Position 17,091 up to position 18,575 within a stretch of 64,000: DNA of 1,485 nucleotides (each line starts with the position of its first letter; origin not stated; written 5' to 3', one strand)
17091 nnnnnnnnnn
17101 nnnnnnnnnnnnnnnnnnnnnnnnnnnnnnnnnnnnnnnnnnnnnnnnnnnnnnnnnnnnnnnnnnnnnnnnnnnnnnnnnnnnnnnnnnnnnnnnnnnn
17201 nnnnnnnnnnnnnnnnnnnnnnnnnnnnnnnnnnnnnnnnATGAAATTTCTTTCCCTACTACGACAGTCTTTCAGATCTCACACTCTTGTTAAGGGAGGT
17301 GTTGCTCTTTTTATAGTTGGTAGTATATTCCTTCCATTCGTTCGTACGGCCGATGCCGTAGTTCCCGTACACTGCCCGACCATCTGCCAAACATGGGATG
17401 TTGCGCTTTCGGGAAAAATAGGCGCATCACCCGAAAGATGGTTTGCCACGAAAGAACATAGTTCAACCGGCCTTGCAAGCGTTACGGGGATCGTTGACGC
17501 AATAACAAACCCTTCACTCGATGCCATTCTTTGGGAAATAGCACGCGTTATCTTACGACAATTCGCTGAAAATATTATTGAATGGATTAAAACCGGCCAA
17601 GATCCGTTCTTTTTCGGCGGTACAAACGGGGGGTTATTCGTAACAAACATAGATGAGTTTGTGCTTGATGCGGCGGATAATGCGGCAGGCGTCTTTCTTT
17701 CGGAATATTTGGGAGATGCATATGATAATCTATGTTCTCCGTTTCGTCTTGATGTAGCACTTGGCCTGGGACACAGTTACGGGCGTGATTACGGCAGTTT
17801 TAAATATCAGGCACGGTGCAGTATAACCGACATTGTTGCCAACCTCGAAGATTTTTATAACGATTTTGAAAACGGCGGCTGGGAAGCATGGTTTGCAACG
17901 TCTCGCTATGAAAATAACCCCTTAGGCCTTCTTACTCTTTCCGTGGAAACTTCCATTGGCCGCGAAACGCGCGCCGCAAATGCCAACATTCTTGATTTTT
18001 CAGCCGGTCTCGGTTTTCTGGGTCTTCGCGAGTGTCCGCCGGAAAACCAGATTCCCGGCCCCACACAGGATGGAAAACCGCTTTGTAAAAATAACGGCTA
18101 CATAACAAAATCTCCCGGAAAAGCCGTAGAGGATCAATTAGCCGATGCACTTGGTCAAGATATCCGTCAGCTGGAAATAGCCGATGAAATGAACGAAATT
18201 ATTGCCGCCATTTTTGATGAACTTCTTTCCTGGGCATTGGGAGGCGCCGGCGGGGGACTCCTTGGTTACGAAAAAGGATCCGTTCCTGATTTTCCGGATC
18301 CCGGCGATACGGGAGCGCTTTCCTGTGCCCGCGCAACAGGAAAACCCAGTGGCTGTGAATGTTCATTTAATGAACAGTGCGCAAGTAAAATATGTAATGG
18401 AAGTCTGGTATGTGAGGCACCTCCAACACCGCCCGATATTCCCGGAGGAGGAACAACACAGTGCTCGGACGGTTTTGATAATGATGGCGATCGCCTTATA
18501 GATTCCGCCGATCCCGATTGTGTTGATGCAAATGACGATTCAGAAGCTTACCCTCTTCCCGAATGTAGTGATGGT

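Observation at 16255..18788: Two consecutive secreted proteins with Asp-rich calcium-binding-type repeats (TSP3-like DTDGDG and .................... x3)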

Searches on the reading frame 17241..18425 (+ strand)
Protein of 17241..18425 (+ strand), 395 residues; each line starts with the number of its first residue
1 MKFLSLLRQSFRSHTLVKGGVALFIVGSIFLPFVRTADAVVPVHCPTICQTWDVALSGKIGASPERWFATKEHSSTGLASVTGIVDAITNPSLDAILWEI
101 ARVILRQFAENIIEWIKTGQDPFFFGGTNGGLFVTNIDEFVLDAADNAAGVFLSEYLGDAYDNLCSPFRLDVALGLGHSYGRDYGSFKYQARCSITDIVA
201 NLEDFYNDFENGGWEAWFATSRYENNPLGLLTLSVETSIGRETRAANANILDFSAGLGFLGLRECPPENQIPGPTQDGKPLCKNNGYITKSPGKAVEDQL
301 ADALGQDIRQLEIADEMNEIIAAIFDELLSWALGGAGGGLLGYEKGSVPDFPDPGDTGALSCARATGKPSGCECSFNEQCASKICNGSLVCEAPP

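Call 11: find_homologous_proteins(query=window:17241-18425:+, max_evalue=0.001)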
Query window:17241-18425:+ (395 aa): 23 proteins with E <= 0.001 among 8000 candidates.
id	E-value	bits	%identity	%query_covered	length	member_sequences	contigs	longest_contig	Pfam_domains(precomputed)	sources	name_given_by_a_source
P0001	3.1e-194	664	75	97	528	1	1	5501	-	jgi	jgi:hypothetical protein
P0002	3.9e-135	469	58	93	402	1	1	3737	-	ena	-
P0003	1.7e-132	460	59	93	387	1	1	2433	-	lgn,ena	-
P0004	2.6e-131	456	59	90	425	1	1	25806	-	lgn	-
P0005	4.3e-124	433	53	98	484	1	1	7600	-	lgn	-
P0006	2.4e-117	410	54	93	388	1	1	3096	-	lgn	-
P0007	1.2e-111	392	57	79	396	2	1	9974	-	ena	-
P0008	1.4e-110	388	56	79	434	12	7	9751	-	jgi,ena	-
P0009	4.2e-108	380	48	96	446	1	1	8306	-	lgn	-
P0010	5.6e-106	373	46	87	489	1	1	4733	-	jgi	jgi:hypothetical protein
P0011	3.8e-105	370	46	97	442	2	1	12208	-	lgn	-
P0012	2.1e-103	365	50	93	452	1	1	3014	-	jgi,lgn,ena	-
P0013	3.2e-102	361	57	83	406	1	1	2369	-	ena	-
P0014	2.3e-100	355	48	98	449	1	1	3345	-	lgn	-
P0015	2.0e-97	345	53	72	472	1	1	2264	-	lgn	-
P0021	7.6e-73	264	39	97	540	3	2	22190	PF05345.19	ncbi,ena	-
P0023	3.6e-53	199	42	69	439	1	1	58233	-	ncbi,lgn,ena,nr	ncbi:MAG: Uncharacterized protein G01um101429_148 [Parcubacteria group bacterium Gr01-1014_29]|nr:MA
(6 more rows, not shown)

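Call 18: find_encoding_contigs(protein=P0023, flank=10000, max_places=2)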
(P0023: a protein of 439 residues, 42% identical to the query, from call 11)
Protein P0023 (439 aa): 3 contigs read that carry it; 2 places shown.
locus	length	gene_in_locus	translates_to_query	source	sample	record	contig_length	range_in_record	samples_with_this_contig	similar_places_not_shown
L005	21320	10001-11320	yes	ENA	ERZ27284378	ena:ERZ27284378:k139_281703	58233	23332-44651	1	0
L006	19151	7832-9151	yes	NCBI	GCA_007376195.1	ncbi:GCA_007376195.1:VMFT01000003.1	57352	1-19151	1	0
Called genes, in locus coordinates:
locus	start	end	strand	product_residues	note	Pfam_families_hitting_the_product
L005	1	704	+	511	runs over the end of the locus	PF05362:Lon_C (faint), PF13541:ChlI, PF00493:MCM (faint), PF01078:Mg_chelatase, PF07728:AAA_5 (weak), PF13335:Mg_chelatase_C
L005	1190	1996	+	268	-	PF01609:DDE_Tnp_1, PF13612:DDE_Tnp_1_3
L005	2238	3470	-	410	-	PF01476:LysM, PF23446:LysM1_NFP_LYK (faint), PF23473:LysM3_LYK4_5 (weak), PF01476:LysM, PF01551:Peptidase_M23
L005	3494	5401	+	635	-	PF00580:UvrD-helicase, PF13245:AAA_19, PF13604:AAA_30 (faint), PF01443:Viral_helicase1 (faint), PF13087:AAA_12 (faint), PF13361:UvrD_C, PF13538:UvrD_C_2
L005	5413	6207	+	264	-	PF00398:RrnaAD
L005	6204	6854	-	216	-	PF08843:AbiEii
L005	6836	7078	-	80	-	-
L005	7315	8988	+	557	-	PF20154:LNT_N, PF00795:CN_hydrolase (weak)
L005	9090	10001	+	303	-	PF18884:TSP3_bac (faint)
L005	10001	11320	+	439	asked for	-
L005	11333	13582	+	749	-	PF04610:TrbL (weak)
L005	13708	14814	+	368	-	-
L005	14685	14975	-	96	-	-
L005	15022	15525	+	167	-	PF12666:PrgI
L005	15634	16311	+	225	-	PF26593:TraC-like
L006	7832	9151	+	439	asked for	-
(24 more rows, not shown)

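Call 19: find_encoding_contigs(protein=P0004, flank=10000, max_places=2)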
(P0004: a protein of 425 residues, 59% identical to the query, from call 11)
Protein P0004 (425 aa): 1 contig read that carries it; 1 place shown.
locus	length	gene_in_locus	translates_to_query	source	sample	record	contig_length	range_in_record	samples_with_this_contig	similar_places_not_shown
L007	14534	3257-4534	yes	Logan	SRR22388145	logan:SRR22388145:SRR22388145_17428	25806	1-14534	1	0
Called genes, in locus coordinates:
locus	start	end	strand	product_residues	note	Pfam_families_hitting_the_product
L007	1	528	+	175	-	?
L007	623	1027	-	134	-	-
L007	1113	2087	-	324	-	-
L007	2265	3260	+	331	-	-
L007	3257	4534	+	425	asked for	-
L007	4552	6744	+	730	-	-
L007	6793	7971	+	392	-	-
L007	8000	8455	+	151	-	PF12666:PrgI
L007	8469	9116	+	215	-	PF26593:TraC-like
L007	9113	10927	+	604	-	PF19044:P-loop_TraG, PF01935:DUF87 (weak), PF12846:AAA_10 (faint)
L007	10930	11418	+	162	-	-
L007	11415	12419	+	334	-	-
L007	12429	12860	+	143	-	PF18895:T4SS_pilin (weak)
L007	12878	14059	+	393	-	-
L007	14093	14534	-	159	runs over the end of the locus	PF01424:R3H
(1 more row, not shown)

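Call 21: find_encoding_contigs(protein=P0021, flank=10000, max_places=2)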
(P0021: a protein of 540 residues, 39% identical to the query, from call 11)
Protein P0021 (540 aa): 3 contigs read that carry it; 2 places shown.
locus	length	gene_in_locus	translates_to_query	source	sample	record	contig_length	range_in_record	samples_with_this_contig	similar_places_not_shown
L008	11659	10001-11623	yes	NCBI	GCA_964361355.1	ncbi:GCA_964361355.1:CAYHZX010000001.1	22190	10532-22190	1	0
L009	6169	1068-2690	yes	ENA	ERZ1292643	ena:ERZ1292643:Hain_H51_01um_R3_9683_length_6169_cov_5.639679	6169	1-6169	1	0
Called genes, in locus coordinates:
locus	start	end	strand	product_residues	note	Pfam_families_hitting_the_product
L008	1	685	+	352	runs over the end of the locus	PF05496:RuvB_N (faint), PF13177:DNA_pol3_delta2, PF00004:AAA, PF07728:AAA_5 (faint), PF13401:AAA_22 (weak)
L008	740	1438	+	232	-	-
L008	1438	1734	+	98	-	-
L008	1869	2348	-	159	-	-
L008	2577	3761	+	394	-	PF04851:ResIII (weak), PF00270:DEAD, PF00271:Helicase_C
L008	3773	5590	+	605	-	PF00009:GTP_EFTU, PF01926:MMR_HSR1 (weak), PF03144:GTP_EFTU_D2 (weak), PF00679:EFG_C, PF21018:BipA_C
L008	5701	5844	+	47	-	-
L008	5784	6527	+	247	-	-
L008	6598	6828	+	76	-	PF04070:DUF378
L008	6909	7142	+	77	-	PF00462:Glutaredoxin, PF13417:GST_N_3 (weak)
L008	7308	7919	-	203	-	PF01195:Pept_tRNA_hydro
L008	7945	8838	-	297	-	-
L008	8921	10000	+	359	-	PF18884:TSP3_bac (faint)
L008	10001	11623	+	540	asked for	PF05345:He_PIG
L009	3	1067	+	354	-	?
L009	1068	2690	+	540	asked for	PF05345:He_PIG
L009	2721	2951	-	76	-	-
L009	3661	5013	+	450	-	-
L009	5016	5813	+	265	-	-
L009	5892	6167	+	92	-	?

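Call 22: find_encoding_contigs(protein=P0011, flank=10000, max_places=2)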
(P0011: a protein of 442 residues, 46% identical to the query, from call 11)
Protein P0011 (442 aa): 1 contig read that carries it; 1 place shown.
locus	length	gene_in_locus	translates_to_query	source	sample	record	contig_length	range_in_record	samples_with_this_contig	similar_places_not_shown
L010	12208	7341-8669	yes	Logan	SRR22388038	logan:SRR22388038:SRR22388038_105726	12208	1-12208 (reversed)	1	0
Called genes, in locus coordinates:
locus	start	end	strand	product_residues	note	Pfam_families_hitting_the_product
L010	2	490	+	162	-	?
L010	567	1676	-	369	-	PF23446:LysM1_NFP_LYK (faint), PF01476:LysM, PF23473:LysM3_LYK4_5 (weak), PF01476:LysM, PF01551:Peptidase_M23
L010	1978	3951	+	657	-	PF00580:UvrD-helicase, PF13604:AAA_30 (faint), PF01443:Viral_helicase1 (faint), PF13245:AAA_19, PF13361:UvrD_C, PF13538:UvrD_C_2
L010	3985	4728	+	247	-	PF00398:RrnaAD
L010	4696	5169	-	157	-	-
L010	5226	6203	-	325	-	-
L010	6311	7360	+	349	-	PF18884:TSP3_bac (faint)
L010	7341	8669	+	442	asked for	-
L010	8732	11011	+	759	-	PF19590:TrbL_3 (faint)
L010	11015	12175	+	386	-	-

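Call 63: search_dna_similar(query=window:17241-18425:+, collection=plasmids, mode=protein, max_evalue=0.01, max_rows=10)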
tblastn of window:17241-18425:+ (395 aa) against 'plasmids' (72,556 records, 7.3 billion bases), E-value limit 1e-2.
No match.

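Call 80: search_solved_structures(query=A4, max_evalue=10, show_alignments=2)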
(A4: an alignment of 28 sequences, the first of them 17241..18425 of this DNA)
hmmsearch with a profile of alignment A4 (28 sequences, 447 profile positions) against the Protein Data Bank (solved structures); distinct sequences matched with E-value up to 10: 0.
